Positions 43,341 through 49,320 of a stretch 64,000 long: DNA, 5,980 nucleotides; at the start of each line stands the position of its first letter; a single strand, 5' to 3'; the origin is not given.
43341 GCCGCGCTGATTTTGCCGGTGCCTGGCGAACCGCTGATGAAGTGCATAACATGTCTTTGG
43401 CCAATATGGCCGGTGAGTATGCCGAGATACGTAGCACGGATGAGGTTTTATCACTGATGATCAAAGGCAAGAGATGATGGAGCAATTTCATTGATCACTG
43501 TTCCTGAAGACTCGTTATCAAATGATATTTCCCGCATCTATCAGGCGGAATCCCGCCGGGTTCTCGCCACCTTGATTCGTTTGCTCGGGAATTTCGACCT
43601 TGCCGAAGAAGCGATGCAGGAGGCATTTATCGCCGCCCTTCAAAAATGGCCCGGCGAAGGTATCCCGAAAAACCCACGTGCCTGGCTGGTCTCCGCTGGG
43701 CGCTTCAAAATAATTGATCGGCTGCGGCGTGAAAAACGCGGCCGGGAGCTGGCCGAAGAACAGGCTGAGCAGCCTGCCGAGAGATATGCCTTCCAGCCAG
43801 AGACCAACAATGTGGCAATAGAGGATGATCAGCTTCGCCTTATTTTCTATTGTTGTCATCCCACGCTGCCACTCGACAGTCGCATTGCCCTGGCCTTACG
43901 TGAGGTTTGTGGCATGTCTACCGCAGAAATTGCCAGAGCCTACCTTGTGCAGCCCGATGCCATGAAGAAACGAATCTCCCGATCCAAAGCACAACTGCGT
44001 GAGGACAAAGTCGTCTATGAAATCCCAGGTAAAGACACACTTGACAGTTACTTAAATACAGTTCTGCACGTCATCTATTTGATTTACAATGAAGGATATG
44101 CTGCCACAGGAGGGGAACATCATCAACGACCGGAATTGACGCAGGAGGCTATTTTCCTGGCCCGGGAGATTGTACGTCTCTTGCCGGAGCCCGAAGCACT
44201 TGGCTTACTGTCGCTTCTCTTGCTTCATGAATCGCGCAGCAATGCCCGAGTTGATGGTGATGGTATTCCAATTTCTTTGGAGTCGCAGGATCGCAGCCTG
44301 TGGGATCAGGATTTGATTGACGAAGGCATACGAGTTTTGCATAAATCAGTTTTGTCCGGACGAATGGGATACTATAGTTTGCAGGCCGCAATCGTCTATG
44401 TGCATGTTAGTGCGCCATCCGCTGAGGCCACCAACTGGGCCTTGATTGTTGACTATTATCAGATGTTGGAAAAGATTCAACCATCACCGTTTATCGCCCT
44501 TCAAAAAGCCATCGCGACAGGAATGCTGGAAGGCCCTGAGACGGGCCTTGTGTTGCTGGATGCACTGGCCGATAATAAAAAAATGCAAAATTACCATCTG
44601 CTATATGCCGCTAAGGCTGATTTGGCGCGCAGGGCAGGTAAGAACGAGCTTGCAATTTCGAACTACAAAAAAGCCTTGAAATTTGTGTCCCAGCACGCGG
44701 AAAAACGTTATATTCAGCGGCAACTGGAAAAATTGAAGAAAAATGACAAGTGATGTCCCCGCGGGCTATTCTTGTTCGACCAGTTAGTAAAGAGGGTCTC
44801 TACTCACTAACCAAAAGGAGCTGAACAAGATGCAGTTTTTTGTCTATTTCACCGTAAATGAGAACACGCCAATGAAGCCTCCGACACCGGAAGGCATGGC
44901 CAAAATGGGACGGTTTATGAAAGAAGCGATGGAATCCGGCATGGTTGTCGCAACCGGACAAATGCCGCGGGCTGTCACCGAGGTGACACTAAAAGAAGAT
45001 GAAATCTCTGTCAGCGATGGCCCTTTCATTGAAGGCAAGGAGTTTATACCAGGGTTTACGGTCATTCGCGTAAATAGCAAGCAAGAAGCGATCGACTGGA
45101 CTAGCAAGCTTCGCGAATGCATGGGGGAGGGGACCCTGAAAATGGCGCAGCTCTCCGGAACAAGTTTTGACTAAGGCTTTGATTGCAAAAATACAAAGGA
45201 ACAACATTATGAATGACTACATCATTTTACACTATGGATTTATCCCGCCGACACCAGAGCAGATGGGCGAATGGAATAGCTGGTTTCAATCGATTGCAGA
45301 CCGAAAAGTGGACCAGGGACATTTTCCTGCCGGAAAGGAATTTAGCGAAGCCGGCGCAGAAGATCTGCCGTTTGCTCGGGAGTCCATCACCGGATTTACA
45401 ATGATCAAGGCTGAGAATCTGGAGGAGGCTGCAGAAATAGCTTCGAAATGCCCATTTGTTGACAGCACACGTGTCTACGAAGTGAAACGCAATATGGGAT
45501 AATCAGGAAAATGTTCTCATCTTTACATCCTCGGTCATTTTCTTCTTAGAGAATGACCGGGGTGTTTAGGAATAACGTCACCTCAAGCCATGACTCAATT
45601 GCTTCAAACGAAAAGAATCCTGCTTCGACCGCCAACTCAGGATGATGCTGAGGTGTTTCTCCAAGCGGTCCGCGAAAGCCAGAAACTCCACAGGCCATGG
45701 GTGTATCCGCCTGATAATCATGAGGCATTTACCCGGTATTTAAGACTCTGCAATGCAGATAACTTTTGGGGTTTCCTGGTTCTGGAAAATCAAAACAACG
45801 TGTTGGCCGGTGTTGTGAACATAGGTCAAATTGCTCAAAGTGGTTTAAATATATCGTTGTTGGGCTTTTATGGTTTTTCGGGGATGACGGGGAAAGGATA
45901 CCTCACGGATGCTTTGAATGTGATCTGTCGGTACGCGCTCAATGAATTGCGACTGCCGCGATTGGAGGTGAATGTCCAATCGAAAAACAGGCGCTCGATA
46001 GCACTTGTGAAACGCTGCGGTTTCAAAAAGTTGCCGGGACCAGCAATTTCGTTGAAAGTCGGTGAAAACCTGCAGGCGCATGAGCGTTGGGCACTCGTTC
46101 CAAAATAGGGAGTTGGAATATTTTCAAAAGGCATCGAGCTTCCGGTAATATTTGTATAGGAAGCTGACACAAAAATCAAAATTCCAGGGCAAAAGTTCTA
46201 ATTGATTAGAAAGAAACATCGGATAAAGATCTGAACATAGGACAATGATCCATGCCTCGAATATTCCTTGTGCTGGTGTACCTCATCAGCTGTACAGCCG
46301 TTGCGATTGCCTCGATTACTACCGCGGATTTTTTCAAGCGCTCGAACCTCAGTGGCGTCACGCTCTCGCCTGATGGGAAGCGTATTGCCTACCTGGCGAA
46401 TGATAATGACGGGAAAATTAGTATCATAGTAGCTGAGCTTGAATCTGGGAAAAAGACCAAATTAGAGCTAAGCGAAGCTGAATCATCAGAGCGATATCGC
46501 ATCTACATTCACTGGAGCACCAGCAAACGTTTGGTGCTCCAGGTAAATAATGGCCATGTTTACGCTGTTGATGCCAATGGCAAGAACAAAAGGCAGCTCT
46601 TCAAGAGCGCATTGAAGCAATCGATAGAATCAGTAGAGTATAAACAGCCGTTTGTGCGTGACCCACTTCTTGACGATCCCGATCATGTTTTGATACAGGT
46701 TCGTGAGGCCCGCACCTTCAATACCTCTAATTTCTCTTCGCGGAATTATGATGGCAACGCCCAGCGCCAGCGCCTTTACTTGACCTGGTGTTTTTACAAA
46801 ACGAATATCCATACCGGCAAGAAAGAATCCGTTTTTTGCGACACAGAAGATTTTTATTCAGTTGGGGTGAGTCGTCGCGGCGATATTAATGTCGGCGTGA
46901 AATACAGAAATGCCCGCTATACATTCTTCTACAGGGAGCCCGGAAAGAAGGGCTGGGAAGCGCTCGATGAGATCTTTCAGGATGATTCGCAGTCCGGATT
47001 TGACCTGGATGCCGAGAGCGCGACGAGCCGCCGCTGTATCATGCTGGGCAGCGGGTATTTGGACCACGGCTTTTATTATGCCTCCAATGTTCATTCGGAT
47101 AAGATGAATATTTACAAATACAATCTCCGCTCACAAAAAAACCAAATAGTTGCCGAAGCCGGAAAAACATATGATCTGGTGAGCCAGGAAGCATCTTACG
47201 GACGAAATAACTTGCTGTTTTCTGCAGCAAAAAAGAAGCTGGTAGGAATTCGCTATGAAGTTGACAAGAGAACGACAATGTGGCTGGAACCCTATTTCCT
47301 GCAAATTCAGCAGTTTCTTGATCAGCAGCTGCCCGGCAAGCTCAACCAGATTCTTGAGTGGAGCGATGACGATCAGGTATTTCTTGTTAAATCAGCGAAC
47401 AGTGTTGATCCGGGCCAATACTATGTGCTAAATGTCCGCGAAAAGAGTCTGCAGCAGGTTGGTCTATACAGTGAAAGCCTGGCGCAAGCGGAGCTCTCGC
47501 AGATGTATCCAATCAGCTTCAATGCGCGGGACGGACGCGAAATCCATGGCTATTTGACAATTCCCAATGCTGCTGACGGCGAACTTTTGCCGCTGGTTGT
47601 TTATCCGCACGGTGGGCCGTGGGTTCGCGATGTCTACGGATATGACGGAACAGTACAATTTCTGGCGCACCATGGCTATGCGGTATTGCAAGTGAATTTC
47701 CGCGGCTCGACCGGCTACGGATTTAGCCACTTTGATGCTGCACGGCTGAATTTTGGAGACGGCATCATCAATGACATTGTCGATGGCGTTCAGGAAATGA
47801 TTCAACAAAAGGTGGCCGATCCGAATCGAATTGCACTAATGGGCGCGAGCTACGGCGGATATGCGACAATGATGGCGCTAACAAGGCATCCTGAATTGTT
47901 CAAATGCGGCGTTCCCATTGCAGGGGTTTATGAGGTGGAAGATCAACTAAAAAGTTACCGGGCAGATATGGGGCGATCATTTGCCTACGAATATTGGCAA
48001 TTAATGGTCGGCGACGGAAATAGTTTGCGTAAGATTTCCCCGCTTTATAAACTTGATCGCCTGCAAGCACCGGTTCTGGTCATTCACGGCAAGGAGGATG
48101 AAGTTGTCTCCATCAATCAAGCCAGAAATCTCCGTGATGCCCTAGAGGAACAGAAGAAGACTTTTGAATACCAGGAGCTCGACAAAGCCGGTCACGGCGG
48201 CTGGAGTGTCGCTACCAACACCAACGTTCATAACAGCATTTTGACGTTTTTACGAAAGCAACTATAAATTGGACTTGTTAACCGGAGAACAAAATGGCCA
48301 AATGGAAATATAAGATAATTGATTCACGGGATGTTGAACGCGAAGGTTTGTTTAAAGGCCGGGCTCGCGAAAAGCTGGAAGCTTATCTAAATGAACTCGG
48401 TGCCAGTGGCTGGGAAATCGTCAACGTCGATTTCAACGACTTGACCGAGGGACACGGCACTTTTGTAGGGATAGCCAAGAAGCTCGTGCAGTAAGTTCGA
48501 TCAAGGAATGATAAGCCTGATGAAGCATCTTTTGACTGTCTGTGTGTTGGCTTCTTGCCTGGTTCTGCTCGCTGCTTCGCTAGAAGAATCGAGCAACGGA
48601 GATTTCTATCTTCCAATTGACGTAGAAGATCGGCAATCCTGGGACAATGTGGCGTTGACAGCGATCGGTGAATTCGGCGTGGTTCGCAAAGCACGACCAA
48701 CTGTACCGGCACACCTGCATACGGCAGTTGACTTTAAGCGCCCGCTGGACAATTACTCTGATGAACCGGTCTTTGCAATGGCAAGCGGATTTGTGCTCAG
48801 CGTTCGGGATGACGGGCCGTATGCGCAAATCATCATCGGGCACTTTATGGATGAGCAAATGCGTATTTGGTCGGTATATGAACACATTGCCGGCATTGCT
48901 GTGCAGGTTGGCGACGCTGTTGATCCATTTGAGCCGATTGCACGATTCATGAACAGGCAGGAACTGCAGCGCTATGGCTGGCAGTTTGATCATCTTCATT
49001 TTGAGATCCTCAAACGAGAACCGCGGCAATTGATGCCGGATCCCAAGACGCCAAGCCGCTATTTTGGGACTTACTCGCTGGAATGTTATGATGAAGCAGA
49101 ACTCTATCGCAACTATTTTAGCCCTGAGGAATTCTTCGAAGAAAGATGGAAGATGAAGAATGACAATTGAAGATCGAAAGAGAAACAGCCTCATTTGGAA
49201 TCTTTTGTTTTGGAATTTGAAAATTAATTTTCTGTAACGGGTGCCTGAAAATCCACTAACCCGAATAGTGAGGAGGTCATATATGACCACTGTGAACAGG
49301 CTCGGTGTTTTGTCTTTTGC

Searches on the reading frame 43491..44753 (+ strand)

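Call 22: search_protein_families(library=pfam, proteins=[window:43491-44753:+], max_evalue=0.001)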
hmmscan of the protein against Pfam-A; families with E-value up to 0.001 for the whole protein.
window:43491-44753:+ (420 aa): 4 families
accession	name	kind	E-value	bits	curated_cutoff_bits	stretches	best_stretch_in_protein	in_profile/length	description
PF20239.3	DUF6596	-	2.7e-33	114.7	27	1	188-286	2-101/102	Family of unknown function (DUF6596)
PF04542.20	Sigma70_r2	-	3.3e-12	46.4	24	1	16-83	1-70/71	Sigma-70 region 2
PF08281.18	Sigma70_r4_2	-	5.2e-09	36.1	25.7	1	117-169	2-54/54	Sigma-70, region 4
PF13424.12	TPR_12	-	0.00091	19.8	30.1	0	21-51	5-34/77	Tetratricopeptide repeat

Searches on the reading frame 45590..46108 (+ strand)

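Call 22: search_protein_families(library=pfam, proteins=[window:45590-46108:+], max_evalue=0.001)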
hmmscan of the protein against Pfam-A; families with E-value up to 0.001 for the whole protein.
window:45590-46108:+ (172 aa): 4 families
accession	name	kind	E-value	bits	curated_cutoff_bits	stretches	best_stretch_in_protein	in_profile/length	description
PF13302.13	Acetyltransf_3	-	3.7e-21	76.7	25.4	1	9-146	1-138/138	Acetyltransferase (GNAT) domain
PF00583.31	Acetyltransf_1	-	3e-08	34.4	20.7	1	29-145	6-116/116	Acetyltransferase (GNAT) family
PF13420.13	Acetyltransf_4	-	9.1e-07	29.5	24.3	1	13-148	2-137/155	Acetyltransferase (GNAT) domain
PF13523.12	Acetyltransf_8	-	0.00029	20.9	27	1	99-148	91-140/145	Acetyltransferase (GNAT) domain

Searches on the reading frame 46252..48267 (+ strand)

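Call 22: search_protein_families(library=pfam, proteins=[window:46252-48267:+], max_evalue=0.001)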
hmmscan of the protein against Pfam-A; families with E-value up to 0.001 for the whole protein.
window:46252-48267:+ (671 aa): 11 families
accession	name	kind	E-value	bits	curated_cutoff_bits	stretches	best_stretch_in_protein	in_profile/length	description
PF00326.27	Peptidase_S9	-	1.1e-43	149.7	22.6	1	465-671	4-210/213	Prolyl oligopeptidase family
PF20434.5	BD-FAE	-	9.4e-15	55.1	26.8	1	437-631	5-215/215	BD-FAE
PF12146.15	Hydrolase_4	-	1.2e-11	44.8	27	2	463-567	19-118/239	Serine aminopeptidase, S33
PF02129.25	Peptidase_S15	-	4.3e-11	43.4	23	1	427-575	1-144/262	X-Pro dipeptidyl-peptidase (S15 family)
PF00561.26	Abhydrolase_1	-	3.7e-10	40.3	25.8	1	447-570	1-117/245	alpha/beta hydrolase fold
PF12697.13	Abhydrolase_6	-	3.1e-07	31.7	26.3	1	450-648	2-204/217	Alpha/beta hydrolase family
PF07859.19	Abhydrolase_3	-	6.5e-07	29.8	25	1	506-649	49-207/210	alpha/beta hydrolase fold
PF01738.24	DLH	-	3.2e-06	27.3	21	1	463-649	24-187/217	Dienelactone hydrolase family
PF05448.18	AXE1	-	8.5e-06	25.2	21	0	411-536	49-187/321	Acetyl xylan esterase (AXE1)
PF03583.20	LIP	-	3.9e-05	23.6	23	0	605-649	215-260/286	Secretory lipase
PF03403.19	PAF-AH_p_II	-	0.00055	19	20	0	522-564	218-260/372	Platelet-activating factor acetylhydrolase, isoform II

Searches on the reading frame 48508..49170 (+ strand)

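Call 22: search_protein_families(library=pfam, proteins=[window:48508-49170:+], max_evalue=0.001)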
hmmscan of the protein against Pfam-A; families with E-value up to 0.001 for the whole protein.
window:48508-49170:+ (220 aa): 1 family
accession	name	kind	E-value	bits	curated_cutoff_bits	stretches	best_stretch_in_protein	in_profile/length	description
PF01551.29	Peptidase_M23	-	1e-09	38.9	28.7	1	71-171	3-91/96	Peptidase family M23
